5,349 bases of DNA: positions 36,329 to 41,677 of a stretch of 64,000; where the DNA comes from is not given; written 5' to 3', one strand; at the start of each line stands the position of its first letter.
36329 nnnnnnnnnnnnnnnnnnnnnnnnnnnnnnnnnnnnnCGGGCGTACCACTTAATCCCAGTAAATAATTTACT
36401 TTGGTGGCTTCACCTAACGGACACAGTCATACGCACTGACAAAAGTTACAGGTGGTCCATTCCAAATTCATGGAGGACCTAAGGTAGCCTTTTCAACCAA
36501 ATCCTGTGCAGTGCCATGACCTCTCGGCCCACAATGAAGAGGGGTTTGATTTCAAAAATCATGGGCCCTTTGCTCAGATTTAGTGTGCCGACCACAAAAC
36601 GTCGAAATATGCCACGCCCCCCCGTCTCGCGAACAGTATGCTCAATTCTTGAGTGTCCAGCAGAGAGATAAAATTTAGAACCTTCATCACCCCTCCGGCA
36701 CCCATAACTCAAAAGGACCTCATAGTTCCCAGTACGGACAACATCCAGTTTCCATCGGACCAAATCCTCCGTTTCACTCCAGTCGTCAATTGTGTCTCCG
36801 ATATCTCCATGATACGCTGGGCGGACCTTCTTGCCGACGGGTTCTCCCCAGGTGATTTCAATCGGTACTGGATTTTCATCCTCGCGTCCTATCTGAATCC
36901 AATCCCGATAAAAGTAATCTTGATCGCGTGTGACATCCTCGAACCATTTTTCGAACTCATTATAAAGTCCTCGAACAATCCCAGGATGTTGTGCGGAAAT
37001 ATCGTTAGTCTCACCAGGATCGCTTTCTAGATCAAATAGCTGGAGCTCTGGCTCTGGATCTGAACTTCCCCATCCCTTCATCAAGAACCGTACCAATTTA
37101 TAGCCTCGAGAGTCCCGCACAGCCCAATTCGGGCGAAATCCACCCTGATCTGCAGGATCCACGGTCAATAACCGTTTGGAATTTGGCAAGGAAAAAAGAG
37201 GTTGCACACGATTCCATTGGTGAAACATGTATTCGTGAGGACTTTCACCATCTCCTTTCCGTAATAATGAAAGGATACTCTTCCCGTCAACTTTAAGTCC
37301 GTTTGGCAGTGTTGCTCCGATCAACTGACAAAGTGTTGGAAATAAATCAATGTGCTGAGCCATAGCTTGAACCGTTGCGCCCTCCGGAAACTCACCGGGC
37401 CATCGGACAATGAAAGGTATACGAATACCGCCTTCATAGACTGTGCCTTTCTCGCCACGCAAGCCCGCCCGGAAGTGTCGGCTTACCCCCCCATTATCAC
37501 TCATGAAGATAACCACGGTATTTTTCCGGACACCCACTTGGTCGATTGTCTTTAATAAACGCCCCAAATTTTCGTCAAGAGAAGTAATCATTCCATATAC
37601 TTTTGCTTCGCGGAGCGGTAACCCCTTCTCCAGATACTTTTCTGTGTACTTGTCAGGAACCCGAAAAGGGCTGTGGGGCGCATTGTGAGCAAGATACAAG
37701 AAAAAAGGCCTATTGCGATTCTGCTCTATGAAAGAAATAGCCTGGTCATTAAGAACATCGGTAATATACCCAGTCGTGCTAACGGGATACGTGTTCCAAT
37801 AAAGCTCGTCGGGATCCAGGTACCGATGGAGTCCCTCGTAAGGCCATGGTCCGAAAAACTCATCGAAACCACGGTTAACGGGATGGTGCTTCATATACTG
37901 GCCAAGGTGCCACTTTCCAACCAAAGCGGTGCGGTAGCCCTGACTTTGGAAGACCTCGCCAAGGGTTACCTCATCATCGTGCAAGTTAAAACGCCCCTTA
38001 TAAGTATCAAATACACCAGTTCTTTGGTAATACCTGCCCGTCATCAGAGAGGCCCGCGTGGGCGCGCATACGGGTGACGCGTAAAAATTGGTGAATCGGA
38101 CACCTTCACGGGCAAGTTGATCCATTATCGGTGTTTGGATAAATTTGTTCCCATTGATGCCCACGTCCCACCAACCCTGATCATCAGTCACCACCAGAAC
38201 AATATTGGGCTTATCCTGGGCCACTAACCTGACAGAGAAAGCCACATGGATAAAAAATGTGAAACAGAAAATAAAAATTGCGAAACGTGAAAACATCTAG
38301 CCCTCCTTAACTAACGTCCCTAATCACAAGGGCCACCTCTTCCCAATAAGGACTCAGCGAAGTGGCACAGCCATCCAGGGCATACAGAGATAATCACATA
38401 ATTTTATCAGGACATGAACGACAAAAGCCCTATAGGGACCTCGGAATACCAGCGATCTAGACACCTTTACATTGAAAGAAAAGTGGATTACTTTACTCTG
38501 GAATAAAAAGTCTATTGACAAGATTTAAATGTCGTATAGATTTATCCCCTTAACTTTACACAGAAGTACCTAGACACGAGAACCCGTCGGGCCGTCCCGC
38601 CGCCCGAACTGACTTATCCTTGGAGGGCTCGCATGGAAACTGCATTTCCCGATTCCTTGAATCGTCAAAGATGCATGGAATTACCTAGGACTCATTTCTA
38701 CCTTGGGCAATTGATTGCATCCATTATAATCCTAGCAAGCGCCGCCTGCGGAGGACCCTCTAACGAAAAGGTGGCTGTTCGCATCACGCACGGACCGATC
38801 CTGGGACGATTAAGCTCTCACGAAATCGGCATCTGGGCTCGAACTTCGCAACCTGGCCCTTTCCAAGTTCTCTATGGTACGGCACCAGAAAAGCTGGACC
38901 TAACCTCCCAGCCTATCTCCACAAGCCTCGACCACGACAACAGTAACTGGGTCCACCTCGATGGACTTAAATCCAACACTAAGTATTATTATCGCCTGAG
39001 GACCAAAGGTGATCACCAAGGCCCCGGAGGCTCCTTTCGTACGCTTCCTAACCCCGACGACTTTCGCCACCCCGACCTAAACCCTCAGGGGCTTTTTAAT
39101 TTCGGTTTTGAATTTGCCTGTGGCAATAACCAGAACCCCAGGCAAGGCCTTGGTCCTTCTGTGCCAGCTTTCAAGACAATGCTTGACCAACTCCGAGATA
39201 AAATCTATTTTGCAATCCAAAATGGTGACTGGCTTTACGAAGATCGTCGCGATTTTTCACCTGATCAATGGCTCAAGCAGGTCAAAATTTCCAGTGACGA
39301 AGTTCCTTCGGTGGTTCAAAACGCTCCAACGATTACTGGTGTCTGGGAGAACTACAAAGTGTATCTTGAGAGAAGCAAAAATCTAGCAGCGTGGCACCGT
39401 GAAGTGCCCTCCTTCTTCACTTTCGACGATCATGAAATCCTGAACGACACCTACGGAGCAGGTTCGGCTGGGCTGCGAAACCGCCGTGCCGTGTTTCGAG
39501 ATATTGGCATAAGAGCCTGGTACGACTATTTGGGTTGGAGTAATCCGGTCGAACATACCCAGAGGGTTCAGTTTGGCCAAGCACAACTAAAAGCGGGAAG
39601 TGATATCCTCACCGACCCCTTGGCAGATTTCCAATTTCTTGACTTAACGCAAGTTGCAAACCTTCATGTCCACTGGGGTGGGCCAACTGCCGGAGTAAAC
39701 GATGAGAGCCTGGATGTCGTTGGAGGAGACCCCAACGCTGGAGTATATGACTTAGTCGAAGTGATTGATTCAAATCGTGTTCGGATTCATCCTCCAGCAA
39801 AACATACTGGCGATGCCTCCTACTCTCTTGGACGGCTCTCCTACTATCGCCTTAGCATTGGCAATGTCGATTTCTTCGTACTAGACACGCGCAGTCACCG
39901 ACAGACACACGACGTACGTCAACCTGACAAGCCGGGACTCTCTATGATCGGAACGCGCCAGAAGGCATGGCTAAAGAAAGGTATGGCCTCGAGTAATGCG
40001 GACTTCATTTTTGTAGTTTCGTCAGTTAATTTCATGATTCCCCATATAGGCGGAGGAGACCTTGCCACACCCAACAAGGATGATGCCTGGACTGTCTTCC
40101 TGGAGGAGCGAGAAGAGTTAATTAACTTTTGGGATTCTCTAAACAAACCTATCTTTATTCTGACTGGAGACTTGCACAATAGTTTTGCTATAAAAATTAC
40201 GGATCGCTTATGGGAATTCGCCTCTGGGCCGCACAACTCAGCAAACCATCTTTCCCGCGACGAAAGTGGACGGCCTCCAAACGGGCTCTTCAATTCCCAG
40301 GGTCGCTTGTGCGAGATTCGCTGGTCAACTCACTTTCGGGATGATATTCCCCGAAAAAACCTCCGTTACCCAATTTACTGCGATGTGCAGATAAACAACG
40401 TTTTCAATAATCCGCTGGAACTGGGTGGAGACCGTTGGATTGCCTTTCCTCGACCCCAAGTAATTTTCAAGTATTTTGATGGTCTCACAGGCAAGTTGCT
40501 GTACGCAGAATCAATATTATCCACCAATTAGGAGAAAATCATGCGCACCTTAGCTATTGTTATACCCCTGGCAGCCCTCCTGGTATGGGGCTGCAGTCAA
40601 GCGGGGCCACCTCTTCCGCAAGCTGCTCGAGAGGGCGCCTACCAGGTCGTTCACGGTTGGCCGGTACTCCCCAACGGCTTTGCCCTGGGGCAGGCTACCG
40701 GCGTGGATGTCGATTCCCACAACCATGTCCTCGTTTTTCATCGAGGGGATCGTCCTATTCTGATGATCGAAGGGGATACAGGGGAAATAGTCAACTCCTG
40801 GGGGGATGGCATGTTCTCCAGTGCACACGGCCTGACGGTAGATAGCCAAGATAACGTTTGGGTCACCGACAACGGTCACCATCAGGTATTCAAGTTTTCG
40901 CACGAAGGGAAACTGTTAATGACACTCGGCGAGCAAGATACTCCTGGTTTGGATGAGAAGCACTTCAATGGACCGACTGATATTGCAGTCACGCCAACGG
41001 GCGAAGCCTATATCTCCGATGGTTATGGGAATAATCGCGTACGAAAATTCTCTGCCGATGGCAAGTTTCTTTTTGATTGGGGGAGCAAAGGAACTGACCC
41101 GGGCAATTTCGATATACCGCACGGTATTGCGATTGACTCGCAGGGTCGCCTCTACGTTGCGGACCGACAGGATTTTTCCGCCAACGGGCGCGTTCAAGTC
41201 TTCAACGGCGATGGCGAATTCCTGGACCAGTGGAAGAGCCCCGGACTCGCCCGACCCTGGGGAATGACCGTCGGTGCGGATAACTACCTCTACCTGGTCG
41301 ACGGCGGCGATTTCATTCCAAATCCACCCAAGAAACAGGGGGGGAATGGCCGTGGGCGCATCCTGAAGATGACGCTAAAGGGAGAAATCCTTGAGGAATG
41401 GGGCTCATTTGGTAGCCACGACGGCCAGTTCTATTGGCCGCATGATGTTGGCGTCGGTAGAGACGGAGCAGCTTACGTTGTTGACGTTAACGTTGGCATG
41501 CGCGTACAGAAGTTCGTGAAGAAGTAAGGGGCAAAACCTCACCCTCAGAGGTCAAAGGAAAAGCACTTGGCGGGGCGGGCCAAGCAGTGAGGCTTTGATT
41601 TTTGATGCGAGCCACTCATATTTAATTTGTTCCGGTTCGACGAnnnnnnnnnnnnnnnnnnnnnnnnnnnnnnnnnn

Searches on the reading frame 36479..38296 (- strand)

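Call 17: search_protein_families(library=pfam, proteins=[window:36479-38296:-], max_evalue=0.00001)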
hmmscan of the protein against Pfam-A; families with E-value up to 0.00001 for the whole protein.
window:36479-38296:- (605 aa): 3 families
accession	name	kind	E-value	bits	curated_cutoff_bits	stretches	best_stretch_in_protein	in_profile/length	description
PF00884.28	Sulfatase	-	1.1e-67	229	25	1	30-327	1-300/301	Sulfatase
PF16347.10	SGSH_C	-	3.6e-14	53.6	29.3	1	283-361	8-87/154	N-sulphoglucosamine sulphohydrolase, C-terminal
PF01663.27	Phosphodiest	-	4.9e-07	30.1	23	1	54-270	19-221/342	Type I phosphodiesterase / nucleotide pyrophosphatase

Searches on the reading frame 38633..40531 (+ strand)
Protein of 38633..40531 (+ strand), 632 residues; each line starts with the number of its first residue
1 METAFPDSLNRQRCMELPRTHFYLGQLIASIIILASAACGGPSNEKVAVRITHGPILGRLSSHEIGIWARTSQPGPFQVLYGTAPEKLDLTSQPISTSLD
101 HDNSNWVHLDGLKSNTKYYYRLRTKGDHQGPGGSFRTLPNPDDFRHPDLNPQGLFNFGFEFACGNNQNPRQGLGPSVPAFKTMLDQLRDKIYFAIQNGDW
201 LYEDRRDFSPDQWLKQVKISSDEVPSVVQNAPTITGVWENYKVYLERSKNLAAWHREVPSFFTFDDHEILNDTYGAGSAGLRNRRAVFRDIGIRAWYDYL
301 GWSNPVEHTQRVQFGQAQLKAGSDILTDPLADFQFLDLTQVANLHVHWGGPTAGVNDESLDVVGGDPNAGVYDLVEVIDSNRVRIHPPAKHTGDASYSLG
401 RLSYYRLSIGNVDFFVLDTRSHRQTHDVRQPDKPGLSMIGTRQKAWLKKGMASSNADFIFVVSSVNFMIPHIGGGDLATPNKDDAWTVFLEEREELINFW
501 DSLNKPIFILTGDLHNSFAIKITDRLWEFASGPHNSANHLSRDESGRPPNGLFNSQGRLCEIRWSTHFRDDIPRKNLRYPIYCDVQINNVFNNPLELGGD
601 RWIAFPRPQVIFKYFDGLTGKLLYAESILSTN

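Call 16: search_protein_families(library=pfam, proteins=[window:38633-40531:+], max_evalue=0.00001)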
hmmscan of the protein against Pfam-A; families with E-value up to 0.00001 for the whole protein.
window:38633-40531:+ (632 aa): 2 families
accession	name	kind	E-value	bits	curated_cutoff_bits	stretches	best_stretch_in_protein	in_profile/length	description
PF09423.15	PhoD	-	2.5e-34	119.4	27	2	404-540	145-297/343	PhoD-like phosphatase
PF16656.11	Pur_ac_phosph_N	-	1.2e-08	35.9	30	1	68-137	19-93/93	Purple acid Phosphatase, N-terminal domain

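Call 78: list_cluster_members(proteins=[window:38633-40531:+, window:36479-38296:-, P0002, window:43516-43725:+, P0369, window:54120-55076:-])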
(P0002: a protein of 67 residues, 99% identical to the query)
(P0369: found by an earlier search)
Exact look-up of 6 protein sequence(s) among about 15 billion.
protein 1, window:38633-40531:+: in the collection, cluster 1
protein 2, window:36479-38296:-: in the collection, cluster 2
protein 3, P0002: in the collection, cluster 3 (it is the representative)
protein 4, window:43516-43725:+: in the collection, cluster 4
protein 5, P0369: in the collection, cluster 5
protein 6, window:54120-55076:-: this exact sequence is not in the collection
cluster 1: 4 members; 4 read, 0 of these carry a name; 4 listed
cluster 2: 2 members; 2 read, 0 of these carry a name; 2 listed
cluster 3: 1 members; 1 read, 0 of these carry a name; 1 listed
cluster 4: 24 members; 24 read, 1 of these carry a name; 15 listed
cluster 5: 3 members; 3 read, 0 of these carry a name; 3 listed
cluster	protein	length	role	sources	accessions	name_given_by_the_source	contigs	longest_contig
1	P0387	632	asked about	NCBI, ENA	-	-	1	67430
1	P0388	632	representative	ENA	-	-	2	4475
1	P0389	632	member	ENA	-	-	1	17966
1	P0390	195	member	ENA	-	-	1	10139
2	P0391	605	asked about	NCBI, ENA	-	-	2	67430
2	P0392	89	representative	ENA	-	-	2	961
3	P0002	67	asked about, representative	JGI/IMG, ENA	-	-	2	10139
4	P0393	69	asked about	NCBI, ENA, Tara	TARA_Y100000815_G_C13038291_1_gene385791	strand:- start:20 stop:229 length:210 start_codon:yes stop_codon:yes gene_type:complete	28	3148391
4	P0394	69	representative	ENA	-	-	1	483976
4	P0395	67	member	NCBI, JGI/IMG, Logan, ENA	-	-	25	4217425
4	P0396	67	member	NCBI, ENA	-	-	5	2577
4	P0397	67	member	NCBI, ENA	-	-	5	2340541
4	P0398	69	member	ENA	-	-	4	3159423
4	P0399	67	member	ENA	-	-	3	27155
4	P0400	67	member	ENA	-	-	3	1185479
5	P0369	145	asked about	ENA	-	-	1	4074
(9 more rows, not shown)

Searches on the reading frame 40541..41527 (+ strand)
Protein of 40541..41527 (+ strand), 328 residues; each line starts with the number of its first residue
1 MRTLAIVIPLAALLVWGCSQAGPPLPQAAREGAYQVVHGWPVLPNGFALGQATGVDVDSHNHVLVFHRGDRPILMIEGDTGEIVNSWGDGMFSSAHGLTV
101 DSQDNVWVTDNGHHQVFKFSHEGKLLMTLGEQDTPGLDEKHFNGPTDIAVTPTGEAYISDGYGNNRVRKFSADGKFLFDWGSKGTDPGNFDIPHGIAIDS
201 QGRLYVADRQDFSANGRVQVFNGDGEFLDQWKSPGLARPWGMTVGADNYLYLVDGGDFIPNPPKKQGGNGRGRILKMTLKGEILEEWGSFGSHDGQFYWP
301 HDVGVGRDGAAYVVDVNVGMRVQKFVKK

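Call 16: search_protein_families(library=pfam, proteins=[window:40541-41527:+], max_evalue=0.00001)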
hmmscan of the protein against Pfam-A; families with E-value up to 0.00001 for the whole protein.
window:40541-41527:+ (328 aa): 3 families
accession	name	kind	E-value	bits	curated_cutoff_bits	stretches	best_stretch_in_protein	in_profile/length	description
PF01436.27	NHL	-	1.1e-33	113.9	20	3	92-119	1-28/28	NHL repeat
PF08450.18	SGL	-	1.3e-08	35.2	26.3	0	191-244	184-232/246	SMP-30/Gluconolactonase/LRE-like region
PF25021.1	TEN_NHL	-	7.3e-06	25.6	27.1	0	191-209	142-160/357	Teneurin NHL domain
